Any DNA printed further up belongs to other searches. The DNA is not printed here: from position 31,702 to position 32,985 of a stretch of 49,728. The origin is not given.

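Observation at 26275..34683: Expanded general-stress-response island: eight EcfG/SigT-type promoters packed into 8.4 kb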

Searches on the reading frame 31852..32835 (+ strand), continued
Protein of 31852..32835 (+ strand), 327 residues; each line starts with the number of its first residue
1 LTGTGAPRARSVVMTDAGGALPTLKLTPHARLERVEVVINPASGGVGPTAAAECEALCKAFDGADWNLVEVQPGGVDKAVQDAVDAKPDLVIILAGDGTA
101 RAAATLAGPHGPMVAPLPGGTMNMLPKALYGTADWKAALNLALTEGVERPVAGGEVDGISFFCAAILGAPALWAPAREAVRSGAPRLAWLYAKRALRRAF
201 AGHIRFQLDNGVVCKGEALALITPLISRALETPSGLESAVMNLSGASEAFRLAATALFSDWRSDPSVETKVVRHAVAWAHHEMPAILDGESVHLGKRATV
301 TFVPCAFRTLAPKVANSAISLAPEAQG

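Call 80: predict_structure(alignment_id=A3)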
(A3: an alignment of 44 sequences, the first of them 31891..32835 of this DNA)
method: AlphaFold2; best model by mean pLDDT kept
length: 314 residues; sequences in the alignment: 44
mean_pLDDT: 83.1   pTM: 0.81
mean pLDDT of the five models: 83.1, 81.3, 80.9, 80.6, 80.2
residues with pLDDT >= 90: 148; 70-90: 109; 50-70: 40; < 50: 17
segments of 3 or more residues with pLDDT < 50: 1-6, 304-314
pLDDT, mean of each block of 10 residues (from residue 1): 50 83 95 89 91 93 94 98 91 97 88 88 94 93 95 82 71 79 69 90 88 77 82 62 62 81 92 86 95 94 46 37
secondary structure, 60 per line:
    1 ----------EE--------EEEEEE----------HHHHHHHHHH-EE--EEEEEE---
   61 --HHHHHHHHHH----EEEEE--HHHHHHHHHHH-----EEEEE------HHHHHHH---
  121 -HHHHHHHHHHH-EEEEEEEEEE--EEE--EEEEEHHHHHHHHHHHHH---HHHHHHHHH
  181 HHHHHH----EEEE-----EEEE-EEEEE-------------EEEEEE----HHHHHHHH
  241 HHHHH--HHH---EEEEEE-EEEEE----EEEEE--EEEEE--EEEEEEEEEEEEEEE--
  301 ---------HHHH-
elements in order: E21-26 H37-46 E52-57 H63-72 E77-81 H84-94 E100-104 H111-117 H122-132 E134-143 E146-148 E151-155 H156-168 H172-186 E191-194 E200-203 E205-209 E223-228 H233-245 E254-259 E261-265 E270-274 E277-281 E284-298 H310-313

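Call 84: fold_search(model_id=the predicted structure, library=pdb)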
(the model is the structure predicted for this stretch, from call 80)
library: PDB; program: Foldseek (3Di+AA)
matches with E <= 10: 1595; with E <= 0.001: 108
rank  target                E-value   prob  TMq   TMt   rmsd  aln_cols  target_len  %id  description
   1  2qvl                  1.8e-19  1.00  0.65  0.71   4.8       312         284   18  Crystal Structure of Diacylglycerol Kinase (released 2008-06-17)
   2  2qv7                  1.3e-18  1.00  0.70  0.72   4.4       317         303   19  Crystal Structure of Diacylglycerol Kinase DgkB in complex with ADP and Mg (released 2008-06-17)
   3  4wer                  4.8e-16  1.00  0.64  0.69   4.9       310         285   17  Crystal structure of diacylglycerol kinase catalytic domain protein from Enterococcus faecalis V583 (released 2014-09-24)
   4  2bon_A                1.5e-15  1.00  0.65  0.70   4.7       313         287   17  Structure of an Escherichia coli lipid kinase (YegS) (released 2006-10-18)
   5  3s40_A                3.6e-15  1.00  0.65  0.74   4.7       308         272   18  The crystal structure of a diacylglycerol kinases from Bacillus anthracis str. Sterne (released 2011-06-01)
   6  2p1r_C                8.5e-15  1.00  0.65  0.72   4.2       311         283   17  Crystal structure of Salmonella typhimurium YegS, a putative lipid kinase homologous to eukaryotic sphingosine and dia (released 2007-10-23)
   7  3s40_C                9.6e-15  1.00  0.67  0.72   5.0       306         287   19  The crystal structure of a diacylglycerol kinases from Bacillus anthracis str. Sterne (released 2011-06-01)
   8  3t5p_A                1.1e-14  1.00  0.66  0.71   5.0       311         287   19  Crystal structure of a putative diacylglycerol kinase from Bacillus anthracis str. Sterne (released 2011-09-07)
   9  2p1r_A                1.5e-14  1.00  0.64  0.68   3.6       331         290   17  Crystal structure of Salmonella typhimurium YegS, a putative lipid kinase homologous to eukaryotic sphingosine and dia (released 2007-10-23)
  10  3vzd_B                1.6e-14  1.00  0.65  0.60   5.4       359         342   14  Crystal structure of Sphingosine Kinase 1 with inhibitor and ADP (released 2013-05-01)
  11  3t5p_E                1.7e-14  1.00  0.66  0.70   5.2       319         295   19  Crystal structure of a putative diacylglycerol kinase from Bacillus anthracis str. Sterne (released 2011-09-07)
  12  4l02_B                1.9e-14  1.00  0.58  0.55   6.4       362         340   13  Crystal Structure of SphK1 with inhibitor (released 2013-07-24)
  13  3vzc_B                2.2e-14  1.00  0.61  0.57   6.2       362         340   13  Crystal structure of Sphingosine Kinase 1 with inhibitor (released 2013-05-08)
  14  3t5p_L                2.3e-14  1.00  0.65  0.68   5.4       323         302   20  Crystal structure of a putative diacylglycerol kinase from Bacillus anthracis str. Sterne (released 2011-09-07)
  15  4l02_C                2.3e-14  1.00  0.63  0.58   5.7       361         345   14  Crystal Structure of SphK1 with inhibitor (released 2013-07-24)
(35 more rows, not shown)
